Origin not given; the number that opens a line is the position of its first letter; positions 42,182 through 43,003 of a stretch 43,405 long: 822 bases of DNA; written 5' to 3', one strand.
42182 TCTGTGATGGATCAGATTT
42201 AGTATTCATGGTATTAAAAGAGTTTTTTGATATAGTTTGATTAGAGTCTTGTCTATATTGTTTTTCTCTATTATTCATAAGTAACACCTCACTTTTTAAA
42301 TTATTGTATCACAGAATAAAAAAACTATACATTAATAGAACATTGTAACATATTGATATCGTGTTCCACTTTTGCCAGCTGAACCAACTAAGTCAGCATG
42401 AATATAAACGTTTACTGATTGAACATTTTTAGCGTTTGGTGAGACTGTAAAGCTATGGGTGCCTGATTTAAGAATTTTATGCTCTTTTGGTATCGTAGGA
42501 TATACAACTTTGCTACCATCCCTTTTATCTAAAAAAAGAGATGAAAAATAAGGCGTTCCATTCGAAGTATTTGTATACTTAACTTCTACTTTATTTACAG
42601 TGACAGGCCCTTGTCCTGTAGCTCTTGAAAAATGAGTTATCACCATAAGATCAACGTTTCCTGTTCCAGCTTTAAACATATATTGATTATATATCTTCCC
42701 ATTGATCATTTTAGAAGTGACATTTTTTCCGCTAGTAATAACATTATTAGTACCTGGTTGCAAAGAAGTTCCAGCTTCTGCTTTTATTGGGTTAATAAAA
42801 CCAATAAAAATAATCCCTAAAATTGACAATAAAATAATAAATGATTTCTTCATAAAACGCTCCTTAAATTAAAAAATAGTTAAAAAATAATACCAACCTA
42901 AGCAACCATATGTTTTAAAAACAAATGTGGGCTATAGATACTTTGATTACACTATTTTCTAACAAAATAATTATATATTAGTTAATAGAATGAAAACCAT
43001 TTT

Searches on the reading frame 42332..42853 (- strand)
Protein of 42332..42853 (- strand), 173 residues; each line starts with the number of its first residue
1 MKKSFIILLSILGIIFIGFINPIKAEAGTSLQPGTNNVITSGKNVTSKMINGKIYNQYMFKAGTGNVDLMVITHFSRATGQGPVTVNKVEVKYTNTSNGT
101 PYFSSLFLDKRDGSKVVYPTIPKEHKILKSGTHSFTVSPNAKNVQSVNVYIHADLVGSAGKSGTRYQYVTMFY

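Call 3: search_protein_families(library=pfam, proteins=[window:42332-42853:-], max_evalue=1)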
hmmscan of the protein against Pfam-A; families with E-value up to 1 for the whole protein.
window:42332-42853:- (173 aa): 1 family
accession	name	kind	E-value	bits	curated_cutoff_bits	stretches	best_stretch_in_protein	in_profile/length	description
PF16824.11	CBM_26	-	0.19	12.3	26.6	1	26-57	10-41/125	C-terminal carbohydrate-binding module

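Call 5: search_protein_families(library=phrogs, proteins=[window:42332-42853:-], max_evalue=0.1)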
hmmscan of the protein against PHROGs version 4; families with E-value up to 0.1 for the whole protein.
window:42332-42853:- (173 aa): 1 family
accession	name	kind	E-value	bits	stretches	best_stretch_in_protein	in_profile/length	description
phrog_16106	-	unknown function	0.0069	17.4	1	33-71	61-99/101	-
